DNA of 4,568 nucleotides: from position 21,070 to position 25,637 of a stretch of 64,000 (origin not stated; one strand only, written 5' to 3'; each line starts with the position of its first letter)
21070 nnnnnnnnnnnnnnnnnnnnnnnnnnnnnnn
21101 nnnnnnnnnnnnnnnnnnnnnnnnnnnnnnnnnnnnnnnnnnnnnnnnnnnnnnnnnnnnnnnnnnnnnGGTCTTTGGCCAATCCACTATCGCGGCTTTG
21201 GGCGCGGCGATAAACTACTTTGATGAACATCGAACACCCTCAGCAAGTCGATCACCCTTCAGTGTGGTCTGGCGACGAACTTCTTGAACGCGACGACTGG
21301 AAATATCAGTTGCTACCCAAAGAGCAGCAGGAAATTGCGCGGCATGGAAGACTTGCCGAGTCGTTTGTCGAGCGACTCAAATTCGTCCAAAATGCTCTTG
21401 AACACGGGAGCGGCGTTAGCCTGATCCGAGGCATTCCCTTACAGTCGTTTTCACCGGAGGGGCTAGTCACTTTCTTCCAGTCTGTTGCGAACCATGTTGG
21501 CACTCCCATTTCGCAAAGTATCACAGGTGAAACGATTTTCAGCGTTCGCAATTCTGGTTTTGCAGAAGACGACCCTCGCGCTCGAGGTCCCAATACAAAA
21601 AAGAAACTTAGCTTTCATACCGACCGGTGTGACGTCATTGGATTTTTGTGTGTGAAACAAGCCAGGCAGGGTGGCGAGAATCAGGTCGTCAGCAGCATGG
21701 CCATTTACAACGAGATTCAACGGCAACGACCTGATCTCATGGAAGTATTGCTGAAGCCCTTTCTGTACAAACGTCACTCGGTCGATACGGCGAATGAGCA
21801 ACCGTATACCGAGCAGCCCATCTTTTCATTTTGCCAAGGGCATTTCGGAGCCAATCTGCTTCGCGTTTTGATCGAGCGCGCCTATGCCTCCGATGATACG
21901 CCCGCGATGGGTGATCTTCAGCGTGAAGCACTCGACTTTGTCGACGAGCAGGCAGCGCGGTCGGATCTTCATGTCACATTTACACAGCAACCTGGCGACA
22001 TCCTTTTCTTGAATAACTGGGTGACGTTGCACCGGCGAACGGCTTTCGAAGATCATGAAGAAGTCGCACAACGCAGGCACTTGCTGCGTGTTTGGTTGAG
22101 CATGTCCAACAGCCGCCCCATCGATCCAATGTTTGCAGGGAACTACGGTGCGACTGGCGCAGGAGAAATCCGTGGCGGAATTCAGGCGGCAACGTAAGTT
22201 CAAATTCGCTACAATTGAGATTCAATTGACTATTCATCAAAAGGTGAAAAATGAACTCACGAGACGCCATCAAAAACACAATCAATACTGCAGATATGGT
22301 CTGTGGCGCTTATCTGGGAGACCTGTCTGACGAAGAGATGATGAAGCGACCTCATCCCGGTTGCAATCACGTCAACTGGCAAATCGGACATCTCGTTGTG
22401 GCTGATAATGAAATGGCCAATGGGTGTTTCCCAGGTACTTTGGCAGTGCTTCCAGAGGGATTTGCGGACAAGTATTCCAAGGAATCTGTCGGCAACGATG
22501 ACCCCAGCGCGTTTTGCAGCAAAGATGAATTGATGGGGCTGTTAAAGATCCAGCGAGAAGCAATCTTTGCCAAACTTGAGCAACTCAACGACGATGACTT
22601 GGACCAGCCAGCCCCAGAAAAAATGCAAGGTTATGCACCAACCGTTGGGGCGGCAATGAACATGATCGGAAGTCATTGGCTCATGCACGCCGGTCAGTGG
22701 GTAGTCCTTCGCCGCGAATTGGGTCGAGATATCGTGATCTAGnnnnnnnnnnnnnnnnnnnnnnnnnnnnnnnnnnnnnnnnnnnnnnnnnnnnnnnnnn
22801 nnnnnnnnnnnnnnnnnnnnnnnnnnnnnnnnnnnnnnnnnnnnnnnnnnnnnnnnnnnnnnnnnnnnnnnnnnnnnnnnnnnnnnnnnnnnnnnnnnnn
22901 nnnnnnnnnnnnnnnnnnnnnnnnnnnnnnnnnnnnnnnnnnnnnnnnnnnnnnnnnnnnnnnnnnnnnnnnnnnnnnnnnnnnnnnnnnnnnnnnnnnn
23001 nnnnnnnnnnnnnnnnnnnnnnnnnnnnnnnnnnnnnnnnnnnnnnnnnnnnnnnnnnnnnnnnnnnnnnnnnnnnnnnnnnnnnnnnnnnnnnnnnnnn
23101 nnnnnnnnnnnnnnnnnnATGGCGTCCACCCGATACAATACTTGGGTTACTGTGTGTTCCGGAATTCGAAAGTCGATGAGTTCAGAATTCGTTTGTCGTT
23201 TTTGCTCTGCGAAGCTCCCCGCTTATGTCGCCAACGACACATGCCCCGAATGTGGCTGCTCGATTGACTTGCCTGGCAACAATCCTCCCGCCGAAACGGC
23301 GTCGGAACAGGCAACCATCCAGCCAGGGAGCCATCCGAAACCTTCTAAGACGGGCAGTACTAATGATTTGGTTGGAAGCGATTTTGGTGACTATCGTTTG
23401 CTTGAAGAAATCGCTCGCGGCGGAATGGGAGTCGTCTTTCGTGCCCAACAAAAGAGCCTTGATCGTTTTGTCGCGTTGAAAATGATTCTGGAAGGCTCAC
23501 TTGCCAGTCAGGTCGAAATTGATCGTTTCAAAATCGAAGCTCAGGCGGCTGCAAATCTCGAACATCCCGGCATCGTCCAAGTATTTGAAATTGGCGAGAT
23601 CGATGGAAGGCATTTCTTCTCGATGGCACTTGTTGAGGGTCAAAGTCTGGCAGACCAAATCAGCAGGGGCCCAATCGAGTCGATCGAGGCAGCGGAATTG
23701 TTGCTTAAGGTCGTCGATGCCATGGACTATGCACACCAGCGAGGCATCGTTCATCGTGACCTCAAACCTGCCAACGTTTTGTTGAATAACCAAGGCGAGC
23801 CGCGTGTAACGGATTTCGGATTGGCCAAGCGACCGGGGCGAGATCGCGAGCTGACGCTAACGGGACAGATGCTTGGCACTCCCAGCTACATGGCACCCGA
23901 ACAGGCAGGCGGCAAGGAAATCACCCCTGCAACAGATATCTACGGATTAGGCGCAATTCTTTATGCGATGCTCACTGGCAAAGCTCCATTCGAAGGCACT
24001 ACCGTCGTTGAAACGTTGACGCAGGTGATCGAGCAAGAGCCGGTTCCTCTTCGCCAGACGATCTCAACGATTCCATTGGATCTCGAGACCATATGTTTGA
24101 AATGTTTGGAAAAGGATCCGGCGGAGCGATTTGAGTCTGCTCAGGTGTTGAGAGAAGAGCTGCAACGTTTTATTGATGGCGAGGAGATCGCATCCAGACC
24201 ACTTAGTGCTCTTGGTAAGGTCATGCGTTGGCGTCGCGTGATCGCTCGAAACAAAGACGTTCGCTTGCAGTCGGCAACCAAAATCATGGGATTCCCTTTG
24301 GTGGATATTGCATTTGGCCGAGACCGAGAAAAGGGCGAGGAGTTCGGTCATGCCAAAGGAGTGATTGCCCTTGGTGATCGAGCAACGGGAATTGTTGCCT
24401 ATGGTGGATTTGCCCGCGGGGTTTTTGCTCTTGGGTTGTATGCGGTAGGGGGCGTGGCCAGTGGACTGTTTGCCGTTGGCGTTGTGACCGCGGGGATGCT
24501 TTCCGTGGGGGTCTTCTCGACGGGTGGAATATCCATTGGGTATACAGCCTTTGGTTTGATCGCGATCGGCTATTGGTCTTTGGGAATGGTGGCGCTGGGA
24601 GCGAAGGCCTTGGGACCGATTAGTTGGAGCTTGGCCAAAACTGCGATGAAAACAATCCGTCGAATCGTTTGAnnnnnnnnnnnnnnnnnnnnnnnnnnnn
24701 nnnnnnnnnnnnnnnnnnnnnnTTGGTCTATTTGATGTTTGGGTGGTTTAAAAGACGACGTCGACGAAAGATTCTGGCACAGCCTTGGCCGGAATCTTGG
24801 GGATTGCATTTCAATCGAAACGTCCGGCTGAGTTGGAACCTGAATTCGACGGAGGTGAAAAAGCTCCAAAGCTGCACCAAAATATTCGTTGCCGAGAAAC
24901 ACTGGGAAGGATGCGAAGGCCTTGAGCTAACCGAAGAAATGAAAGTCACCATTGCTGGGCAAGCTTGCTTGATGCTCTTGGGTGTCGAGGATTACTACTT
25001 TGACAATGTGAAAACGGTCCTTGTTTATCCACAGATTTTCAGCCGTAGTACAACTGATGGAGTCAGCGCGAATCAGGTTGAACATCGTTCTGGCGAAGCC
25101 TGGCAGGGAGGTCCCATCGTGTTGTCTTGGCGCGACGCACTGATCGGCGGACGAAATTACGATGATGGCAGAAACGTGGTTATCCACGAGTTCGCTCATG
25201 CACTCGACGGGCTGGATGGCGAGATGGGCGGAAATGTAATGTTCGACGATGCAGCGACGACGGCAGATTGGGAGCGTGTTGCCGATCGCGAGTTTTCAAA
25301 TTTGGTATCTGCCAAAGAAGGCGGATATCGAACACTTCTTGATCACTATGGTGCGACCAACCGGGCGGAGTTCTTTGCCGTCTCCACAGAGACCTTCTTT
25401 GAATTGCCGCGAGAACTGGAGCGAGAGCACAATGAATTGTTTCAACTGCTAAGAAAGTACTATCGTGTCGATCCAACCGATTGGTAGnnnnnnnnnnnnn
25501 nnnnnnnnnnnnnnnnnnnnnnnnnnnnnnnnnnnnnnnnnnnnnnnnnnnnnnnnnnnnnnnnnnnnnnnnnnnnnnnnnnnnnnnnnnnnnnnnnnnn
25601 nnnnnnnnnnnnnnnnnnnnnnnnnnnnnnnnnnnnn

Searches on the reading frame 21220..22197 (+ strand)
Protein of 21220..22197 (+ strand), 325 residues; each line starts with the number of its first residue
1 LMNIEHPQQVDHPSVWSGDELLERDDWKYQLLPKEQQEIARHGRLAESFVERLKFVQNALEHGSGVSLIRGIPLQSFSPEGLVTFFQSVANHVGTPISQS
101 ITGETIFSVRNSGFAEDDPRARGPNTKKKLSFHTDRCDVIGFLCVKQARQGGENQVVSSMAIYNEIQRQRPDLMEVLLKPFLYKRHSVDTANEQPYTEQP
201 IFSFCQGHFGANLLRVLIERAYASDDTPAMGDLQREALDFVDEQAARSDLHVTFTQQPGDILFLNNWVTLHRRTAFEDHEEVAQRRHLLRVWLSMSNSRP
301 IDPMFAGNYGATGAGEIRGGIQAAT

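Call 9: search_protein_families(library=pfam, proteins=[window:21220-22197:+], max_evalue=0.001)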
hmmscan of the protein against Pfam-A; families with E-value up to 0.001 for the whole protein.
window:21220-22197:+ (325 aa): 1 family
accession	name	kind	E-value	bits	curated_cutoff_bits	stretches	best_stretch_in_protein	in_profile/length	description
PF02668.22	TauD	-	1.1e-34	121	27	1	59-292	32-267/267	Taurine catabolism dioxygenase TauD, TfdA family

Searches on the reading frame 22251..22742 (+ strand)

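Call 9: search_protein_families(library=pfam, proteins=[window:22251-22742:+], max_evalue=0.001)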
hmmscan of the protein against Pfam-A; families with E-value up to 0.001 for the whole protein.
window:22251-22742:+ (163 aa): 2 families
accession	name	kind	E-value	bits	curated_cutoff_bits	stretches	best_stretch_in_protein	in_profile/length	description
PF12867.12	DinB_2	-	8.6e-14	52.5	24.8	1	21-149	12-127/128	DinB superfamily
PF07609.16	DUF1572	-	0.00032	20.9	23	0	88-157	82-149/163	Protein of unknown function (DUF1572)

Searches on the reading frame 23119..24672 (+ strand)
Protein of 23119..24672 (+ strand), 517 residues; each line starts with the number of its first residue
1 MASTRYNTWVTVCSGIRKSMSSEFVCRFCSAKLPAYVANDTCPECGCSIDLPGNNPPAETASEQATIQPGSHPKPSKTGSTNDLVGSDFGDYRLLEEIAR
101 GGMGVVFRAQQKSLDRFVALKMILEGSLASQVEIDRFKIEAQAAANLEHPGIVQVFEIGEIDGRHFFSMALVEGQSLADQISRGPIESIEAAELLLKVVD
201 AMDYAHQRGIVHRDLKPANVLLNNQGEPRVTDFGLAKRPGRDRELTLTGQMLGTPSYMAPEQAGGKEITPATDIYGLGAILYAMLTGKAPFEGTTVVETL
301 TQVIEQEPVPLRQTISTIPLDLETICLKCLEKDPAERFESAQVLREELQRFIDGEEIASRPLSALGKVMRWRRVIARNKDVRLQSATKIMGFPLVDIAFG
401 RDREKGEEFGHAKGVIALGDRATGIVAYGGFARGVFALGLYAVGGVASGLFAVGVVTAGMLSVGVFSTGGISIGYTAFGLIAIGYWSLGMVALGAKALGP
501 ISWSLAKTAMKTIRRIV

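Call 9: search_protein_families(library=pfam, proteins=[window:23119-24672:+], max_evalue=0.001)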
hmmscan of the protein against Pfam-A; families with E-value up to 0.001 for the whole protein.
window:23119-24672:+ (517 aa): 5 families
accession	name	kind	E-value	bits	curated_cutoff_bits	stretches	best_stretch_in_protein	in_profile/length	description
PF00069.31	Pkinase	-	2e-51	175.4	31.7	1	92-346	1-260/263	Protein kinase domain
PF07714.23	PK_Tyr_Ser-Thr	-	1.2e-31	110.4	23.1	1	94-344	3-255/258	Protein tyrosine and serine/threonine kinase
PF14531.12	Kinase-like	-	2.8e-05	24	25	1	186-294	142-254/289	Kinase-like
PF03109.22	ABC1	-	0.00034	20.3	22.9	0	162-243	140-221/244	ABC1 atypical kinase-like domain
PF01636.29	APH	-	0.00057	20.2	23.2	0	192-236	155-197/239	Phosphotransferase enzyme family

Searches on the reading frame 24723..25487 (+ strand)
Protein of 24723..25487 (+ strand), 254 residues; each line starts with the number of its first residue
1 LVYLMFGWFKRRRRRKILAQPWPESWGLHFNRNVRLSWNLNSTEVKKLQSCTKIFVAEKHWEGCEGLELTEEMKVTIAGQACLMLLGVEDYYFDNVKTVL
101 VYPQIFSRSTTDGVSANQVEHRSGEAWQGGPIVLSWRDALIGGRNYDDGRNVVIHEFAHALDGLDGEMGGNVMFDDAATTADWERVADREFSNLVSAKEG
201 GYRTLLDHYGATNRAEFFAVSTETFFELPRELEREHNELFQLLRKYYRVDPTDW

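Call 9: search_protein_families(library=pfam, proteins=[window:24723-25487:+], max_evalue=0.001)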
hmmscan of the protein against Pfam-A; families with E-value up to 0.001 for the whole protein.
window:24723-25487:+ (254 aa): 1 family
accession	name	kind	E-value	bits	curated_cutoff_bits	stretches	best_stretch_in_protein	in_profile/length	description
PF06167.18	Peptidase_M90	-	2.2e-75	253.8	26.2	1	10-248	3-243/243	Glucose-regulated metallo-peptidase M90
